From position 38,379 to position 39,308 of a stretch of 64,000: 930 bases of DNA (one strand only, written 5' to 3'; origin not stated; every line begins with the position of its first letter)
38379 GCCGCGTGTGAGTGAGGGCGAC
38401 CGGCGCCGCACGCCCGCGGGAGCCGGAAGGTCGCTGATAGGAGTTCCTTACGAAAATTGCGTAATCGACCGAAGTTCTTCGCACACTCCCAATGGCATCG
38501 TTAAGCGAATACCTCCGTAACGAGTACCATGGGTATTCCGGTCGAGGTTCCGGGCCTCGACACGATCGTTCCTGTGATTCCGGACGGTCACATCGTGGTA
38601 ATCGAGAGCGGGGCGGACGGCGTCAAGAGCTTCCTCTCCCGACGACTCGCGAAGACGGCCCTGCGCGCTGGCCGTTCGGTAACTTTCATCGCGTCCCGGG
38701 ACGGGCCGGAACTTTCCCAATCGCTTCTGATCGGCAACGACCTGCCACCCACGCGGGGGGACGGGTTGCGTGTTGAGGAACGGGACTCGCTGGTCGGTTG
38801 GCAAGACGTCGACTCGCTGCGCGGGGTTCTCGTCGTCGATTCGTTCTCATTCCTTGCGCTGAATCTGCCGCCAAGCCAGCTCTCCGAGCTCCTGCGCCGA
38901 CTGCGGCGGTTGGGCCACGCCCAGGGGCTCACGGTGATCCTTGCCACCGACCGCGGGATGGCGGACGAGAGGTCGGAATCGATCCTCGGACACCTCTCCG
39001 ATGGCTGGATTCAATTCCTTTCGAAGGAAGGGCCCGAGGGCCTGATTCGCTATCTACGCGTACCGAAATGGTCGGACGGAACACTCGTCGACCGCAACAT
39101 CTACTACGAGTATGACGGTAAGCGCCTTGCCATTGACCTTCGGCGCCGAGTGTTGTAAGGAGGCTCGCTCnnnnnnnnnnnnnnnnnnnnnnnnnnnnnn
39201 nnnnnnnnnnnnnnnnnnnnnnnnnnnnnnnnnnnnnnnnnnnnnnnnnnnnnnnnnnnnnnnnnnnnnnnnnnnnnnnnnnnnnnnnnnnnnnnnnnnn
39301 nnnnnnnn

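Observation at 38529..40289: FlaH-like KaiC-fold protein and an ExeA-like AAA+ ATPase embedded in a non-archaellum pilus locus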

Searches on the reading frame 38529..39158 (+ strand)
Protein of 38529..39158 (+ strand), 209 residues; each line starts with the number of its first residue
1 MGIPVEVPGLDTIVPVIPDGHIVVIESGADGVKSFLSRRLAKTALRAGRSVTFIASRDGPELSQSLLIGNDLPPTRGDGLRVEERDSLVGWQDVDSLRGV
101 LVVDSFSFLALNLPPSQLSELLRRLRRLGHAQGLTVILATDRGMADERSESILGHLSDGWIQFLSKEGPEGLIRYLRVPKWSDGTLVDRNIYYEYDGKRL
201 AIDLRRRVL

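Call 3: search_protein_families(library=pfam, proteins=[window:38529-39158:+], max_evalue=0.1)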
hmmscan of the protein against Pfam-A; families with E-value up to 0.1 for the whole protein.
window:38529-39158:+ (209 aa): 2 families
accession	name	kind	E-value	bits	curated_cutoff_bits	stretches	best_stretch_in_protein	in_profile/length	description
PF06745.19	ATPase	-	6.3e-07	29.4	26.6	1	100-181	122-205/231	KaiC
PF16450.11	Prot_ATP_ID_OB_C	-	0.081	13.2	23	0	12-52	3-43/56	Proteasomal ATPase OB C-terminal domain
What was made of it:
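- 38529..39158 (+): KaiC/RecA-fold single-domain protein (209 aa) with a degenerate P-loop (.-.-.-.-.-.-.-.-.). 'SRD' stands where KaiC has its catalytic Glu pair. Walker B 'VVDS' is kept. Pfam KaiC at 29.4 bits (call 3).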

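Call 4: search_protein_families(library=ncbifam, proteins=[window:38529-39158:+], max_evalue=0.1)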
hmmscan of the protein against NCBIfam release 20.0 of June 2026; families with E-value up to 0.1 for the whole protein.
window:38529-39158:+ (209 aa): 5 families
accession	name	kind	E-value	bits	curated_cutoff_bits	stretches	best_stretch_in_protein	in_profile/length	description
NF052589.1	ArlH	equivalog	2.8e-07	30.5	215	2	99-194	117-214/229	archaellum protein ArlH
NF004723.0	PRK06067.1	subfamily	0.0007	19.2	194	0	99-182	131-213/243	flagellar accessory protein FlaH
NF006320.0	PRK08533.1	equivalog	0.0019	17.9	215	1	17-57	21-61/230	flagellar accessory protein FlaH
TIGR03881.1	KaiC_arch_4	hypoth_equivalog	0.005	16.5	247.8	0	100-180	125-205/231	KaiC domain-containing protein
TIGR03877.1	thermo_KaiC_1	hypoth_equivalog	0.012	15.1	307.25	0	6-60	7-62/238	KaiC domain-containing protein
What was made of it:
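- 38529..39158 (+): ArlH at 30.5 bits against a cut-off of 215 (call 4).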

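Call 5: search_solved_structures(query=window:38529-39158:+, max_evalue=10, show_alignments=2)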
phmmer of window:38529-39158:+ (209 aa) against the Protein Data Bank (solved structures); distinct sequences matched with E-value up to 10: 1.
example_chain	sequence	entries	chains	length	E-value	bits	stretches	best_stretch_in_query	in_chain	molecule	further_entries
2dr3_A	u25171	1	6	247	0.047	16.6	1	5-77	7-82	UPF0273 protein PH0284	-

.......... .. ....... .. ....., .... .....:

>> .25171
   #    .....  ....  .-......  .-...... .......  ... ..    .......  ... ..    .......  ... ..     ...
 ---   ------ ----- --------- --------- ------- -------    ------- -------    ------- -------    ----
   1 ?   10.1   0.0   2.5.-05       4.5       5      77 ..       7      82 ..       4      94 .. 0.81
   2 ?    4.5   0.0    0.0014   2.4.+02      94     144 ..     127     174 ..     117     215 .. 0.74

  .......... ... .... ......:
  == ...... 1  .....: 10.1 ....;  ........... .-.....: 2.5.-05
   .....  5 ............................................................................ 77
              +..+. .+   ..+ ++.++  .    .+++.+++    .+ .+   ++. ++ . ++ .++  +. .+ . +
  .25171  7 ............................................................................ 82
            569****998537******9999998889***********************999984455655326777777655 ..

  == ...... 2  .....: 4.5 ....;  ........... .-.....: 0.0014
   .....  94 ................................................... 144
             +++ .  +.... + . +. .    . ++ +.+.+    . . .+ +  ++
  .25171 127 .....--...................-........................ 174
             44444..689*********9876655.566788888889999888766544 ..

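Call 8: find_homologous_proteins(query=window:38529-39158:+, max_evalue=0.001)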
Query window:38529-39158:+ (209 aa): 290 proteins with E <= 0.001 among 1675 candidates; the best 120 are listed.
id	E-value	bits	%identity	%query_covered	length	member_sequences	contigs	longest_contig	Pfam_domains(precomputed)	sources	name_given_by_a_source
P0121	1.4e-130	451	100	100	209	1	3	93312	PF06745.20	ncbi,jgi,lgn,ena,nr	ncbi:MAG TPA: hypothetical protein VMC82_01700 [Thermoplasmata archaeon]|nr:hypothetical protein [Th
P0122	3.0e-101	355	76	100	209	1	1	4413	PF06745.20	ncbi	-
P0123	9.6e-99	347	76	100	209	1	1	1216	PF06745.20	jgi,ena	-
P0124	8.9e-96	337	74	100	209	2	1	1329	PF06745.20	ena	-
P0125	1.5e-94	333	72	100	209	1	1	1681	PF06745.20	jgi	jgi:KaiC/GvpD/RAD55 family RecA-like ATPase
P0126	9.2e-91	321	73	100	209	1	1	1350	PF06745.20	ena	-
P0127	3.0e-89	316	69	100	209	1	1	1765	-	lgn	-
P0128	4.8e-89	316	71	100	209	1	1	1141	PF06745.20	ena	-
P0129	3.2e-88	313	71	100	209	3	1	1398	-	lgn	-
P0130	1.2e-86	308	72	100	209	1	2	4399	PF06745.20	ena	-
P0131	2.6e-86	307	67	100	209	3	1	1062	-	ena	-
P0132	3.6e-86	306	67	100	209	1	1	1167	-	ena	-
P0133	1.1e-85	304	67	100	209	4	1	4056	-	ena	-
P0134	9.7e-84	298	69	100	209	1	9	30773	-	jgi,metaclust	jgi:KaiC/GvpD/RAD55 family RecA-like ATPase|metaclust:\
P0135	1.9e-83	297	69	100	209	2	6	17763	PF06745.20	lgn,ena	-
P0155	9.5e-72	259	58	100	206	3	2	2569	PF06745.20,PF23442.2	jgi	jgi:KaiC/GvpD/RAD55 family RecA-like ATPase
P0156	2.0e-71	258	58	100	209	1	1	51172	PF06745.20,PF23442.2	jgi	jgi:KaiC/GvpD/RAD55 family RecA-like ATPase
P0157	3.1e-71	257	61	100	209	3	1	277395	PF23442.2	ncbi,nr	ncbi:MAG: hypothetical protein L3K18_03105 [Thermoplasmata archaeon]|nr:hypothetical protein [Thermo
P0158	3.3e-71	257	62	100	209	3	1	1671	PF23442.2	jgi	jgi:KaiC/GvpD/RAD55 family RecA-like ATPase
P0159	3.8e-71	257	59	100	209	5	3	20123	PF06745.20,PF23442.2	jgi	jgi:KaiC/GvpD/RAD55 family RecA-like ATPase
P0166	5.1e-69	250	56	100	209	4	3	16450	PF23442.2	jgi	jgi:KaiC/GvpD/RAD55 family RecA-like ATPase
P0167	7.1e-69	250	57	100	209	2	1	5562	PF23442.2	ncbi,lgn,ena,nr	ncbi:MAG TPA: hypothetical protein VJQ43_05770 [Thermoplasmata archaeon]|nr:hypothetical protein [Th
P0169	1.1e-68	249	56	100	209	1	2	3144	PF06745.20,PF23442.2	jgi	jgi:KaiC/GvpD/RAD55 family RecA-like ATPase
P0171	2.0e-68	248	57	100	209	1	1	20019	PF06745.20,PF23442.2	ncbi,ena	-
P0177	6.2e-67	243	57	100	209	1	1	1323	PF06745.20,PF23442.2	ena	-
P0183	1.6e-66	242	55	100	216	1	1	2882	PF23442.2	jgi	jgi:hypothetical protein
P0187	4.7e-66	240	55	100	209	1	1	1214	PF06745.20,PF23442.2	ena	-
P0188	7.4e-66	240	56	100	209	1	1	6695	PF06745.20,PF23442.2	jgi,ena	jgi:KaiC/GvpD/RAD55 family RecA-like ATPase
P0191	1.1e-65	239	57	100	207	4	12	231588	PF23442.2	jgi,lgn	jgi:KaiC/GvpD/RAD55 family RecA-like ATPase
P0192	1.2e-65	239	54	100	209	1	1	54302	PF06745.20,PF23442.2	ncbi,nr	ncbi:MAG: hypothetical protein L3K03_03445 [Thermoplasmata archaeon]|nr:hypothetical protein [Thermo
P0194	1.5e-65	239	58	100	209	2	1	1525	PF06745.20,PF23442.2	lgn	-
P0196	3.0e-65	238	54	100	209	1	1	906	PF06745.20,PF23442.2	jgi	jgi:KaiC/GvpD/RAD55 family RecA-like ATPase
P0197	3.0e-65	238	58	100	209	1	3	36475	PF23442.2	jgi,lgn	jgi:KaiC/GvpD/RAD55 family RecA-like ATPase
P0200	5.1e-65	237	57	100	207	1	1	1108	PF23442.2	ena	-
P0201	5.2e-65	237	55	100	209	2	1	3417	PF06745.20,PF23442.2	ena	-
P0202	5.8e-65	237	56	100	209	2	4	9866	PF06745.20,PF23442.2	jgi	jgi:KaiC/GvpD/RAD55 family RecA-like ATPase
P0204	9.6e-65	236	57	100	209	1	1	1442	PF23442.2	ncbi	-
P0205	9.9e-65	236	55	100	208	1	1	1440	PF06745.20,PF23442.2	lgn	-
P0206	1.2e-64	236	55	100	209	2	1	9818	PF06745.20,PF23442.2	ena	-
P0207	1.4e-64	236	55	100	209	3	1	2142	PF23442.2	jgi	-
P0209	1.7e-64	235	55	100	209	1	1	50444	PF23442.2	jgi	jgi:KaiC/GvpD/RAD55 family RecA-like ATPase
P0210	2.2e-64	235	55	100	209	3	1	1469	PF06745.20,PF23442.2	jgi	jgi:KaiC/GvpD/RAD55 family RecA-like ATPase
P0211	2.8e-64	235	56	100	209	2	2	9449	PF06745.20,PF23442.2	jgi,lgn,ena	-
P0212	3.5e-64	234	56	100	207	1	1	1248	PF23442.2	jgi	jgi:hypothetical protein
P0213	3.6e-64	234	58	100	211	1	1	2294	PF23442.2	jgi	-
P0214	4.8e-64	234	55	100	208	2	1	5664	PF23442.2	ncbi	-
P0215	5.7e-64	234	56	100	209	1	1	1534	PF06745.20,PF23442.2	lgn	-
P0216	5.9e-64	234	55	100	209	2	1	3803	PF23442.2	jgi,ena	-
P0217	7.2e-64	233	55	100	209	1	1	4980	PF06745.20,PF23442.2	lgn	-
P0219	9.6e-64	233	54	100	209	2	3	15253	PF06745.20,PF23442.2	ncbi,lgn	-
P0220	1.1e-63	233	55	100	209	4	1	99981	PF06745.20,PF23442.2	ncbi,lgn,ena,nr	ncbi:MAG TPA: hypothetical protein VEK13_06205 [Thermoplasmata archaeon]|nr:hypothetical protein [Th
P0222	1.3e-63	232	56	100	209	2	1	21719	PF06745.20,PF23442.2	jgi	jgi:hypothetical protein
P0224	1.6e-63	232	54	100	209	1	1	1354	PF23442.2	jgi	jgi:KaiC/GvpD/RAD55 family RecA-like ATPase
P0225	1.6e-63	232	56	100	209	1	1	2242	PF06745.20,PF23442.2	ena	-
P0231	3.2e-63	231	56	100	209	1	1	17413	PF06745.20,PF23442.2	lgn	-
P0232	3.4e-63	231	54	100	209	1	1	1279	PF06745.20,PF23442.2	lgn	-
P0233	3.5e-63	231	54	100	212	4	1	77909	PF23442.2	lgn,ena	-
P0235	4.8e-63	231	53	100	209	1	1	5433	PF23442.2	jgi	jgi:KaiC/GvpD/RAD55 family RecA-like ATPase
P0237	7.4e-63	230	55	100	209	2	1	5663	PF06745.20,PF23442.2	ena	-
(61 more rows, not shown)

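Call 20: search_solved_structures(query=A2, max_evalue=10, show_alignments=3)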
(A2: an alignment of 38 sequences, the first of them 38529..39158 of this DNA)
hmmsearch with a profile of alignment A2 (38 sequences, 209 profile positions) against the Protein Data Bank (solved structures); distinct sequences matched with E-value up to 10: 4.
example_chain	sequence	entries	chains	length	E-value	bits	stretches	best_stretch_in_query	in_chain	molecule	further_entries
2w0m_A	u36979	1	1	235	0.048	16.5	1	86-183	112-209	SSO2452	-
7bup_A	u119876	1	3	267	0.24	14.2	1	54-139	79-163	Proliferating cell nuclear antigen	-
4wia_A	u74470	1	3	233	0.25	14.2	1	17-57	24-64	Putative flagella-related protein H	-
5qul_A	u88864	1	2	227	0.93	12.3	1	58-185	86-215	RadA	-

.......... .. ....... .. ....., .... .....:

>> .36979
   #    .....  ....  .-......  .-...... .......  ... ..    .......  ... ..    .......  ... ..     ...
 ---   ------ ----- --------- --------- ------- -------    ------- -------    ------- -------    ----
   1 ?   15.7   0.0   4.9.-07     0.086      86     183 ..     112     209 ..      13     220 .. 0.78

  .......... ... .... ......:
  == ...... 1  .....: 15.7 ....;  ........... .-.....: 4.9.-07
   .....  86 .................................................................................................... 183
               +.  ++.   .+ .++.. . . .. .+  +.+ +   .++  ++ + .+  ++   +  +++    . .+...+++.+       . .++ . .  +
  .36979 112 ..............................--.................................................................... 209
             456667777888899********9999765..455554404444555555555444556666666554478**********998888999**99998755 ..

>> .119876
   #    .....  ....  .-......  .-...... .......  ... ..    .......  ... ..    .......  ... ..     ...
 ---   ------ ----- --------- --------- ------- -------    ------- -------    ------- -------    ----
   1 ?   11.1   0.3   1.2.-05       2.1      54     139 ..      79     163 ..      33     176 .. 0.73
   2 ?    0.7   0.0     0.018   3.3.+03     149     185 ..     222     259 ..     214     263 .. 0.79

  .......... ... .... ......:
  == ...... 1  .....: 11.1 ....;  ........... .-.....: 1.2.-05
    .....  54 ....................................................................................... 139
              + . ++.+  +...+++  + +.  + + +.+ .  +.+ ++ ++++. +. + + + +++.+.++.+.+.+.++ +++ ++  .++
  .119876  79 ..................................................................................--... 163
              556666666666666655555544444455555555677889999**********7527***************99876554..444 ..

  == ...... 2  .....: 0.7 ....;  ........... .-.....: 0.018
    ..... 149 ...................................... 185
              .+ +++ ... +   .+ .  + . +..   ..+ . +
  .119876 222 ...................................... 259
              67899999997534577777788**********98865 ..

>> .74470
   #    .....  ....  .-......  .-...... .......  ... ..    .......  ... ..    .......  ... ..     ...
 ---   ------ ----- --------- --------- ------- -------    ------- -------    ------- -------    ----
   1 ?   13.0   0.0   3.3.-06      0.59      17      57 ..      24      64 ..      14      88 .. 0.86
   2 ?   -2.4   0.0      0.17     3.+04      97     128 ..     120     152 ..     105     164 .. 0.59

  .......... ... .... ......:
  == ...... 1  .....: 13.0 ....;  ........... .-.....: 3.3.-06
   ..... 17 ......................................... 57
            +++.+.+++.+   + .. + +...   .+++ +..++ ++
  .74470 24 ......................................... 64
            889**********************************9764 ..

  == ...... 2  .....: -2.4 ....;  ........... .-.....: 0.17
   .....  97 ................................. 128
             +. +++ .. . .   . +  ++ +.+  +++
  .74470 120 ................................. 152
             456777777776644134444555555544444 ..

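Call 25: predict_structure(alignment_id=A2)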
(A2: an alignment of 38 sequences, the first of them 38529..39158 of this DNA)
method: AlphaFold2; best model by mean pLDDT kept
length: 209 residues; sequences in the alignment: 38
mean_pLDDT: 74.0   pTM: 0.78
mean pLDDT of the five models: 74.0, 70.1, 68.7, 62.3, 60.7
residues with pLDDT >= 90: 31; 70-90: 97; 50-70: 67; < 50: 14
segments of 3 or more residues with pLDDT < 50: 184-186, 194-196, 206-209
pLDDT, mean of each block of 10 residues (from residue 1): 71 72 75 75 88 89 78 65 89 87 87 83 90 90 57 70 68 66 53 50 46
secondary structure, 60 per line:
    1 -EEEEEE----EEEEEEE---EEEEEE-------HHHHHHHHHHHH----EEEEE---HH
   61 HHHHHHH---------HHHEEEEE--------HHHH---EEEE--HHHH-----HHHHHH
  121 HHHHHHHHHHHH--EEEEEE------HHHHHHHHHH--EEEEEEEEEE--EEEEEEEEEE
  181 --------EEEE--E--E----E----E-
elements in order: E2-7 E12-18 E22-27 H35-46 E51-55 H59-67 E80-84 H93-96 E100-103 H106-109 H115-132 E135-140 H147-156 E159-168 E171-180 E189-192
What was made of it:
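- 38529..39158 (+): AF2 model pLDDT 74, pTM 0.78 (call 25).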

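Call 30: fold_search(model_id=the predicted structure, library=pdb)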
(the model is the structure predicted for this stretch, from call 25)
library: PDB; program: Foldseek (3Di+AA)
matches with E <= 10: 1811; with E <= 0.001: 656
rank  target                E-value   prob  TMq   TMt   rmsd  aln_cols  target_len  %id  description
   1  2g88                  4.9e-11  1.00  0.63  0.42   5.8       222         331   16  MSRECA-dATP COMPLEX (released 2006-05-16)
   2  1mo6                  9.2e-11  1.00  0.68  0.48   4.9       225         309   18  RECA-DATP-MG COMPLEX (released 2003-02-18)
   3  2zrc                  9.2e-11  1.00  0.66  0.45   5.4       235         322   16  MsRecA Q196N Form IV (released 2008-12-09)
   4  2zrh                  2.2e-10  1.00  0.68  0.47   5.3       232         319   17  MsRecA Q196A form IV (released 2008-12-09)
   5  4ppf                  2.7e-10  1.00  0.65  0.46   5.5       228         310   17  Mycobacterium tuberculosis RecA citrate bound low temperature structure IIA-N (released 2015-03-18)
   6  1mo3                  3.0e-10  1.00  0.67  0.47   5.0       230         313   16  RECA-ADP COMPLEX (released 2003-02-18)
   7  2zrf                  3.6e-10  1.00  0.69  0.48   4.9       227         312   17  MsRecA Q196N dATP form IV (released 2008-12-09)
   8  4pqy                  3.9e-10  1.00  0.69  0.48   5.1       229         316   16  Mycobacterium tuberculosis RecA glycerol bound low temperature structure IIC-N4 (released 2015-03-18)
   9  2zr9                  3.9e-10  1.00  0.69  0.48   4.8       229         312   17  MsRecA Q196E dATP form IV (released 2008-12-09)
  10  2zrm                  3.9e-10  1.00  0.68  0.47   5.0       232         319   17  MsRecA dATP form IV (released 2008-12-09)
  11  2zrk                  4.7e-10  1.00  0.71  0.48   4.8       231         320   16  MsRecA Q196A dATP form IV (released 2008-12-09)
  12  4pr0                  4.7e-10  1.00  0.68  0.47   5.0       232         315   16  Mycobacterium tuberculosis RecA glycerol bound low temperature structure IIC-N3 (released 2015-03-18)
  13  2dr3_E                4.7e-10  1.00  0.69  0.63   5.3       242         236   20  Crystal Structure of RecA superfamily ATPase PH0284 from Pyrococcus horikoshii OT3 (released 2006-12-06)
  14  4psk                  5.3e-10  1.00  0.69  0.49   5.0       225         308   17  Mycobacterium tuberculosis RecA phosphate bound low temperature structure I-LT (released 2015-03-18)
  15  2zr0                  5.6e-10  1.00  0.68  0.47   5.1       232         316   17  MSRECA-Q196E mutant (released 2008-12-09)
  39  4wia_C                1.8e-09  1.00  0.68  0.64   5.6       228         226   18  Crystal structure of flagellar accessory protein FlaH from Methanocaldococcus jannaschii (released 2015-10-07)
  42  4wia_A                2.1e-09  1.00  0.68  0.63   5.5       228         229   18  Crystal structure of flagellar accessory protein FlaH from Methanocaldococcus jannaschii (released 2015-10-07)
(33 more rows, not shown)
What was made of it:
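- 38529..39158 (+): Foldseek gives RecA, PH0284, FlaH 4wia, SSO2452 and KaiC at E 1e-9 to 5e-11 (call 30).
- On ArlH/FlaH (archaellum): Foldseek FlaH 4wia at E 1.8e-9, TM 0.68/0.64, though RecA and PH0284 score as well or better (call 30).
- RecA/KaiC/FlaH for the first protein (call 30).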

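Call 34: search_protein_families(library=pfam, alignment_id=A2, max_evalue=0.01)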
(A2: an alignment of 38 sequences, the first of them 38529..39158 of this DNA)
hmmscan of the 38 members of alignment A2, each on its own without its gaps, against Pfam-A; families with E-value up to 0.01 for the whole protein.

A. member 1, window:38529-39158:+ (209 aa): 1 family
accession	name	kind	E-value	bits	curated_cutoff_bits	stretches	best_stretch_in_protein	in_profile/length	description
PF06745.19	ATPase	-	6.3e-07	29.4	26.6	1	100-181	122-205/231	KaiC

B. families by the number of members that match (of 38 scanned): 2 families
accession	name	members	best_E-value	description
PF06745.19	ATPase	38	4.8e-08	KaiC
PF23442.1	DUF7125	4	0.00056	Family of unknown function (DUF7125)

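Call 39: search_protein_families(library=ncbifam, alignment_id=A2, max_evalue=0.05)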
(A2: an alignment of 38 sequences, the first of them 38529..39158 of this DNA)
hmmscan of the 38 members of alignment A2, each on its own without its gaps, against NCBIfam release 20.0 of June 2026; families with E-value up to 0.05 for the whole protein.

A. member 1, window:38529-39158:+ (209 aa): 5 families
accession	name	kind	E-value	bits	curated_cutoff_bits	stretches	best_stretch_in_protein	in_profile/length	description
NF052589.1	ArlH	equivalog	2.8e-07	30.5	215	1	99-194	117-214/229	archaellum protein ArlH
NF004723.0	PRK06067.1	subfamily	0.0007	19.2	194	0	99-182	131-213/243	flagellar accessory protein FlaH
NF006320.0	PRK08533.1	equivalog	0.0019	17.9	215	0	17-57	21-61/230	flagellar accessory protein FlaH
TIGR03881.1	KaiC_arch_4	hypoth_equivalog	0.005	16.5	247.8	0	100-180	125-205/231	KaiC domain-containing protein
TIGR03877.1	thermo_KaiC_1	hypoth_equivalog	0.012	15.1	307.25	0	6-60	7-62/238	KaiC domain-containing protein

B. families by the number of members that match (of 38 scanned): 9 families
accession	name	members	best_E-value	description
NF052589.1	ArlH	26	2.9e-08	archaellum protein ArlH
TIGR03881.1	KaiC_arch_4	19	0.00036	KaiC domain-containing protein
NF004723.0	PRK06067.1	17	6.5e-08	flagellar accessory protein FlaH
TIGR03877.1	thermo_KaiC_1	3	0.012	KaiC domain-containing protein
NF006320.0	PRK08533.1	2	0.0019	flagellar accessory protein FlaH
TIGR03127.2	RuMP_HxlB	1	0.0055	6-phospho-3-hexuloisomerase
TIGR03206.1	benzo_BadH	1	0.0055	2-hydroxycyclohexanecarboxyl-CoA dehydrogenase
NF047917.1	MetX_acetyl_MTB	1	0.042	homoserine O-acetyltransferase MetX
NF004629.0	PRK05973.1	1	0.045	DNA helicase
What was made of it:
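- On ArlH/FlaH (archaellum): Across the family the best E is 2.9e-8 (call 39).
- Closest known: ArlH/FlaH, the KaiC-like accessory protein of the archaellum motor. Same: ArlH is the best named HMM hit (calls 4, 39) and FlaH 4wia is a good fold match (TM 0.64-0.68, call 30).
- ArlH is the best and commonest named HMM, hit by 26/38 members (call 39). ArlH is the top named HMM (calls 4, 39) and FlaH 4wia is among the fold matches (call 30).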

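Call 77: search_protein_families(library=padloc, proteins=[window:38529-39158:+], max_evalue=0.01)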
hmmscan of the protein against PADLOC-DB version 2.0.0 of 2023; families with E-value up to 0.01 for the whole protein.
window:38529-39158:+ (209 aa): 1 family
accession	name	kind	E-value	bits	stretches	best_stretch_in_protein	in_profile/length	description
PDLC04140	mad8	-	0.0091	13.5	0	98-143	192-234/314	mads_8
